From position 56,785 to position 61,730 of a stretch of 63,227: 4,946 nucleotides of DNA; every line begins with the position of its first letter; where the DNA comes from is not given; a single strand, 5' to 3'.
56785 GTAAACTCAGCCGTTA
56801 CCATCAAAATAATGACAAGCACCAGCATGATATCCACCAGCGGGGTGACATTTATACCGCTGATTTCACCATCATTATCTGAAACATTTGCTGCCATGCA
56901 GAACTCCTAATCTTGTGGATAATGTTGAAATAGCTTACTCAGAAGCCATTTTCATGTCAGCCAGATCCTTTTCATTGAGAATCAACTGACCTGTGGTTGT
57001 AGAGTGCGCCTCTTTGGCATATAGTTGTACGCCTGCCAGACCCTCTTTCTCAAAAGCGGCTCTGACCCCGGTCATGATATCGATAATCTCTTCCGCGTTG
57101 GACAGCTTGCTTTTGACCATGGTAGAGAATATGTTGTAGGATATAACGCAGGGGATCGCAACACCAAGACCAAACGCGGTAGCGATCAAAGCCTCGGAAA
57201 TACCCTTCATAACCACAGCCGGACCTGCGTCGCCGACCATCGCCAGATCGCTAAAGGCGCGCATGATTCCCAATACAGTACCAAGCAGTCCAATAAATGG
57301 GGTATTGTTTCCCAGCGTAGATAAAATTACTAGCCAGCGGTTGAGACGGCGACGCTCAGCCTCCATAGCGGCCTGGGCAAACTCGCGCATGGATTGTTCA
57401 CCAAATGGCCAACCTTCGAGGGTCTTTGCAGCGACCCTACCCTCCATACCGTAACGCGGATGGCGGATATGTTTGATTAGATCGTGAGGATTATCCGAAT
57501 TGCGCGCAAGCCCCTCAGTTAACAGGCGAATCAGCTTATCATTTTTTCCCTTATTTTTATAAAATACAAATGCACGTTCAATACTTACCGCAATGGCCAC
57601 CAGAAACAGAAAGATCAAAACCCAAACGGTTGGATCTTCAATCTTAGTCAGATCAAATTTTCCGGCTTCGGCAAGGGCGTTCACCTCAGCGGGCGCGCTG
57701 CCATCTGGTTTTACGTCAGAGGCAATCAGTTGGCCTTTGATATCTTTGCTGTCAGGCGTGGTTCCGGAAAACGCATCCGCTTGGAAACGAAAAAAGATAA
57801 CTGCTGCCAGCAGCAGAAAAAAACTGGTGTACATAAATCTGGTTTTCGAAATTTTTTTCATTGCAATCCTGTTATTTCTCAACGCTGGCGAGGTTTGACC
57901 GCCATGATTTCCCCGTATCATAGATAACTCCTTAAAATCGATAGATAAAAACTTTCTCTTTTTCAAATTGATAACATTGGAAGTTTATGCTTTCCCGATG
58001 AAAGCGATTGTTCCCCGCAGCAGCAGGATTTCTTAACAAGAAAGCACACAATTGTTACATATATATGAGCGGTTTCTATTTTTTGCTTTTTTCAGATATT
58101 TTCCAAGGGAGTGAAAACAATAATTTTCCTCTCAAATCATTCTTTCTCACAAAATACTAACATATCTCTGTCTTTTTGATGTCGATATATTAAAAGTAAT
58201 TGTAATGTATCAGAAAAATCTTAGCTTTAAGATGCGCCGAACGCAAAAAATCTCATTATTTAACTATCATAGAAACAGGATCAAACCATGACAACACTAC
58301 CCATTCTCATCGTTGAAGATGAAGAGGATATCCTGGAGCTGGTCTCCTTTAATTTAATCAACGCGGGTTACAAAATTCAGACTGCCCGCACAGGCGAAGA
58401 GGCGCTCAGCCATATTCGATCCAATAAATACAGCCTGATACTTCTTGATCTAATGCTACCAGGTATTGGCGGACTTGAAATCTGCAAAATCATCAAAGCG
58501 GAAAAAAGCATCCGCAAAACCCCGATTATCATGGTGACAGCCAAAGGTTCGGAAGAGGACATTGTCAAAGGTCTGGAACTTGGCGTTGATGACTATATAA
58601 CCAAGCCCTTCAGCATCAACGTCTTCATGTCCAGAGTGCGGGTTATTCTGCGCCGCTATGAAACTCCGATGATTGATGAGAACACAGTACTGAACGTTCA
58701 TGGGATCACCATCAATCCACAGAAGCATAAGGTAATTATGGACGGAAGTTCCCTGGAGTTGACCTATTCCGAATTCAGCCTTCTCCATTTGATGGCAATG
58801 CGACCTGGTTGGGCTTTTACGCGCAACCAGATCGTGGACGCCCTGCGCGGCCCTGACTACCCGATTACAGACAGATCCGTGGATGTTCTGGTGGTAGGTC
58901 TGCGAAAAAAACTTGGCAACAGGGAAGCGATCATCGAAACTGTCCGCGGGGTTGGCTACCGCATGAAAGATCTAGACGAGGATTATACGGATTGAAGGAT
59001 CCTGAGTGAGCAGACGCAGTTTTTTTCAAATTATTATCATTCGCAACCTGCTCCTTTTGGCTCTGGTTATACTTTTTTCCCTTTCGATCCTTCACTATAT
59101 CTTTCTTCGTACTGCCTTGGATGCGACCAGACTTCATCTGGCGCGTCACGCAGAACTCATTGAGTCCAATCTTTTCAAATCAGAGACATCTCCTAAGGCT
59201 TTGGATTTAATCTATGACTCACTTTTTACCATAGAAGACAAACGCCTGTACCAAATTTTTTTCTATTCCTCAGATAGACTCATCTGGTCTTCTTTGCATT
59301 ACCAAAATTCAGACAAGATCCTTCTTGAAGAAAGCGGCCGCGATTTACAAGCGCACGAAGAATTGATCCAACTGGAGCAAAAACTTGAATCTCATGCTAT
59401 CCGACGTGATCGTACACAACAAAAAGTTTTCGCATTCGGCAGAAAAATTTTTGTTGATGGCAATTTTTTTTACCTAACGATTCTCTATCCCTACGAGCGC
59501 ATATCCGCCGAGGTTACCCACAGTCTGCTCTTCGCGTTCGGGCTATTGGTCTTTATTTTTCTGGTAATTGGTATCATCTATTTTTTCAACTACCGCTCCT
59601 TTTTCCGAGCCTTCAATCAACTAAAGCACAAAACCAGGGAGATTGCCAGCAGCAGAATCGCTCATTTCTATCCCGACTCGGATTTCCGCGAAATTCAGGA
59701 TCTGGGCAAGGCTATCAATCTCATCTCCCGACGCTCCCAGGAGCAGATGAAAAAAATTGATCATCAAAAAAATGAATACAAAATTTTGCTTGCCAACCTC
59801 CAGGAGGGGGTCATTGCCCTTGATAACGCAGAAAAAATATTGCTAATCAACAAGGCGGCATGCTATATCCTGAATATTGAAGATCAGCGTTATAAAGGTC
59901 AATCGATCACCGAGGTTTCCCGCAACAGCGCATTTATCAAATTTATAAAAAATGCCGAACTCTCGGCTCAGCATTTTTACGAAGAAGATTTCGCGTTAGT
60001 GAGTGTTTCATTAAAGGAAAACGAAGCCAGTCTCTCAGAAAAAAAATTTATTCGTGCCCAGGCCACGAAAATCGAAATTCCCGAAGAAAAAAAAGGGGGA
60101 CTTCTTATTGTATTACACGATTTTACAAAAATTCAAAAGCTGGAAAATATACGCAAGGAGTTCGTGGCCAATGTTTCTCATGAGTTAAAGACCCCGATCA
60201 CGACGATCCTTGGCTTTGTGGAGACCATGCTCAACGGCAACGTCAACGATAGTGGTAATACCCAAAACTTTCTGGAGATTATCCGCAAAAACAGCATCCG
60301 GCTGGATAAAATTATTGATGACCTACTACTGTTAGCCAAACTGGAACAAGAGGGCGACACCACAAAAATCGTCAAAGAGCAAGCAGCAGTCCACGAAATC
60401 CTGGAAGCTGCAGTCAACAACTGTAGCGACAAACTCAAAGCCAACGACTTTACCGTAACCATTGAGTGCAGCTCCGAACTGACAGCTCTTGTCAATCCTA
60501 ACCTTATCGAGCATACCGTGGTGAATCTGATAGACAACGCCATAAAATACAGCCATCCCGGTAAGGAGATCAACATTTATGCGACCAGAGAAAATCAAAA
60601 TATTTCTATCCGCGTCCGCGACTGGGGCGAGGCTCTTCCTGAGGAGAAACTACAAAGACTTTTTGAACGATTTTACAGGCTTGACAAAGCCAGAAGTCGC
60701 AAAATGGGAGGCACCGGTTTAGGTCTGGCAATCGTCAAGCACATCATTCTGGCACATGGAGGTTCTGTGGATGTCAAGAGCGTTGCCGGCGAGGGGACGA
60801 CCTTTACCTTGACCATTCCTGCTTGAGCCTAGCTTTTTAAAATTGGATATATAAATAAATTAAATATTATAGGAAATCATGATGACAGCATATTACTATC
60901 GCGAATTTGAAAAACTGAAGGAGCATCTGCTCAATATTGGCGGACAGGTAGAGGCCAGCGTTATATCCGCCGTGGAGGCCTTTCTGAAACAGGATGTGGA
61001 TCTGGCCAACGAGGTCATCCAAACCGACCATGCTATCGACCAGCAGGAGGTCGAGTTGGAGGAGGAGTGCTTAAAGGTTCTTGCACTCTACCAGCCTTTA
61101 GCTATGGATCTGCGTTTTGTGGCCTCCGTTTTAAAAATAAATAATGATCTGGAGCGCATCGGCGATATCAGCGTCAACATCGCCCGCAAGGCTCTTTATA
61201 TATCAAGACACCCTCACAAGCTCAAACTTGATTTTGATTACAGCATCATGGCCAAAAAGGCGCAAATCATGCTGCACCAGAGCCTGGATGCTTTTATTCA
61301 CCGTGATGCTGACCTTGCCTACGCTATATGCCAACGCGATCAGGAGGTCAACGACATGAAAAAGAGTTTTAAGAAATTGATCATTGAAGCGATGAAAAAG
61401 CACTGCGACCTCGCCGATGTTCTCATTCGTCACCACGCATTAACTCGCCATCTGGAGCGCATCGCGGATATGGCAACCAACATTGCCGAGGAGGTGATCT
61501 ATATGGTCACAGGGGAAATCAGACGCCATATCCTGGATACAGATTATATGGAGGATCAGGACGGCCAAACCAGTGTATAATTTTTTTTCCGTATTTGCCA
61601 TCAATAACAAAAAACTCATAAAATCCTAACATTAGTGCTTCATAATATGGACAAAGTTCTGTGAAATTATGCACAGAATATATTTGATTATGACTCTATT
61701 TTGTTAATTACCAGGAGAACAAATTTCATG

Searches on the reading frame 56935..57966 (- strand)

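Call 40: search_protein_families(library=pfam, proteins=[window:56935-57966:-])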
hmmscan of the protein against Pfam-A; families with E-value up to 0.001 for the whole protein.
window:56935-57966:- (343 aa): 1 family
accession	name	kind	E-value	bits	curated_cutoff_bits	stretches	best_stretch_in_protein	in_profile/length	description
PF01618.21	MotA_ExbB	-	4.2e-31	107.8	22.9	1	190-292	24-126/127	MotA/TolQ/ExbB proton channel family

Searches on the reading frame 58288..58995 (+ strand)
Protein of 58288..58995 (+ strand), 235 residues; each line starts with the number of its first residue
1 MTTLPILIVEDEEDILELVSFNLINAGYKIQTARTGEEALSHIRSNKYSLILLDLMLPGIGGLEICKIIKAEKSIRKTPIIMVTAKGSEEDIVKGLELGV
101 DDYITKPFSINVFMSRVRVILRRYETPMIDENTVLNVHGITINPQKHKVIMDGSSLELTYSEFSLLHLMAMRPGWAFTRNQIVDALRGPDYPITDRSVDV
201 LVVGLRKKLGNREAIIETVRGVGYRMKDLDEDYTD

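Call 41: search_protein_families(library=pfam, proteins=[window:58288-58995:+])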
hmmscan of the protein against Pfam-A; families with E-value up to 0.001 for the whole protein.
window:58288-58995:+ (235 aa): 3 families
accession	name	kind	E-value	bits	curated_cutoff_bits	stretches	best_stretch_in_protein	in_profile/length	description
PF00072.30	Response_reg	-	2e-29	102.4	30.2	1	6-117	1-110/111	Response regulator receiver domain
PF00486.34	Trans_reg_C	-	1.1e-20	74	26.2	1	154-226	2-77/77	Transcriptional regulatory protein, C terminal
PF23198.2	PDE8A_N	-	5.2e-06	26.9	29.6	1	16-115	23-126/147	PDE8A-like, N-terminal domain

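Call 60: find_encoding_contigs(protein=window:58288-58995:+, flank=10000, max_places=6)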
Protein window:58288-58995:+ (235 aa): 3 contigs read that carry it; 2 places shown.
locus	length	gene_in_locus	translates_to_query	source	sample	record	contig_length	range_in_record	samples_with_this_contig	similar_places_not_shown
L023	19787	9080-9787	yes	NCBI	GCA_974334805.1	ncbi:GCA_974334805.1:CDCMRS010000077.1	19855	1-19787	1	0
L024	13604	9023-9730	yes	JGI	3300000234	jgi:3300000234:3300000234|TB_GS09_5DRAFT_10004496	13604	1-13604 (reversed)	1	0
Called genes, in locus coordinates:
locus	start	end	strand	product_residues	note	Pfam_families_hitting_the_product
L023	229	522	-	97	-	PF05016:ParE_toxin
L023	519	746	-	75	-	-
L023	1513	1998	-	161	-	-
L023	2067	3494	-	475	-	PF28492:Beta_helix_4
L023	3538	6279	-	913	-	PF13620:CarboxypepD_reg, PF13715:CarbopepD_reg_2, PF07715:Plug, PF00593:TonB_dep_Rec_b-barrel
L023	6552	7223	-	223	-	PF03544:TonB_C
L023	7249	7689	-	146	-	PF02472:ExbD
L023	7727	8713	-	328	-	PF01618:MotA_ExbB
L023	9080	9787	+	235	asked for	PF00072:Response_reg, PF23198:PDE8A_N (weak), PF00486:Trans_reg_C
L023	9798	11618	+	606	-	PF00512:HisKA, PF02518:HATPase_c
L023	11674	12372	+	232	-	PF01895:PhoU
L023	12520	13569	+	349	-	PF12849:PBP_like_2, PF01547:SBP_bac_1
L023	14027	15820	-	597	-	PF02771:Acyl-CoA_dh_N, PF02770:Acyl-CoA_dh_M, PF00441:Acyl-CoA_dh_1, PF08028:Acyl-CoA_dh_2, PF00441:Acyl-CoA_dh_1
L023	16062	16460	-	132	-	PF13622:4HBT_3, PF03061:4HBT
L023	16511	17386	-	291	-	PF13302:Acetyltransf_3, PF13420:Acetyltransf_4, PF00583:Acetyltransf_1 (weak)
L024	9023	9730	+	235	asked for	PF00072:Response_reg, PF23198:PDE8A_N (weak), PF00486:Trans_reg_C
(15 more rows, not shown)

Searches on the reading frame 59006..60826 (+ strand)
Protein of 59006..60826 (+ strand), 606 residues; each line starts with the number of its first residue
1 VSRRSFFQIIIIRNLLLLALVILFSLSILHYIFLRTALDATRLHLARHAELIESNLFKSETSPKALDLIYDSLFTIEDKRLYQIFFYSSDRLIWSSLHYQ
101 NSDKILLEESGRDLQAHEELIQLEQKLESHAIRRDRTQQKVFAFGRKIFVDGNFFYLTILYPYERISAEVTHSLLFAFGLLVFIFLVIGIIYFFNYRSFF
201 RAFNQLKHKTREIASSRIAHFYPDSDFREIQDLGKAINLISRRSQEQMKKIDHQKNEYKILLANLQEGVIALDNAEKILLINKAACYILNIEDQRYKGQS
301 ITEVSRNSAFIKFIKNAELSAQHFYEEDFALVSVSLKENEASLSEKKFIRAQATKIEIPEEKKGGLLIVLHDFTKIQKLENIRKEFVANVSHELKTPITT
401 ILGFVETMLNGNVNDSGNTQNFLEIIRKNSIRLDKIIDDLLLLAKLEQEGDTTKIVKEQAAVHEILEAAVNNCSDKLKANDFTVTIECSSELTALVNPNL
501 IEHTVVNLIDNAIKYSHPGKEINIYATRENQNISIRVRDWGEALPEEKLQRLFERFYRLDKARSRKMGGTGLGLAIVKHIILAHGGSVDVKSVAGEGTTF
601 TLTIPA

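Call 41: search_protein_families(library=pfam, proteins=[window:59006-60826:+])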
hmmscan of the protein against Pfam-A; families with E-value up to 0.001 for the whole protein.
window:59006-60826:+ (606 aa): 4 families
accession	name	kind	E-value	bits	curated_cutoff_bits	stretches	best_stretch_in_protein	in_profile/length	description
PF02518.31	HATPase_c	-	2.5e-29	102.4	26.4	1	498-605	3-108/111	Histidine kinase-, DNA gyrase B-, and HSP90-like ATPase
PF00512.31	HisKA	-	4.3e-19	68.8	26.9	1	383-449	2-66/66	His Kinase A (phospho-acceptor) domain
PF13581.12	HATPase_c_2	-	2.6e-05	24.7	27.4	1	508-603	39-126/127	Histidine kinase-like ATPase domain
PF00989.32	PAS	-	3.6e-05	24.2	22.6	1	257-318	2-66/113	PAS fold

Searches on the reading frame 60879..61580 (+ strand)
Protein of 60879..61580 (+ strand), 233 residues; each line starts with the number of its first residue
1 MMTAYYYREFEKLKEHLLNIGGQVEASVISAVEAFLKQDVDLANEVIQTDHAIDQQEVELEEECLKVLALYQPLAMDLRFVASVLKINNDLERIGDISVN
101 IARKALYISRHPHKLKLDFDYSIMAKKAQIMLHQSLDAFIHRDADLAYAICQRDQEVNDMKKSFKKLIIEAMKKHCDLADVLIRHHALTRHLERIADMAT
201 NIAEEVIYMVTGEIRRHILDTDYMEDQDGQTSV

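Call 41: search_protein_families(library=pfam, proteins=[window:60879-61580:+])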
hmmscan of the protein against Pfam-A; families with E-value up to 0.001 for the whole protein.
window:60879-61580:+ (233 aa): 1 family
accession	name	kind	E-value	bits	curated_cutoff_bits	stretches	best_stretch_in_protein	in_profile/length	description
PF01895.24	PhoU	-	2.6e-42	143.5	23.5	2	19-104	3-88/89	PhoU domain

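Call 49: find_encoding_contigs(protein=window:60879-61580:+, flank=10000, max_places=6)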
Protein window:60879-61580:+ (233 aa): no gene with exactly this product is on record in the collection.
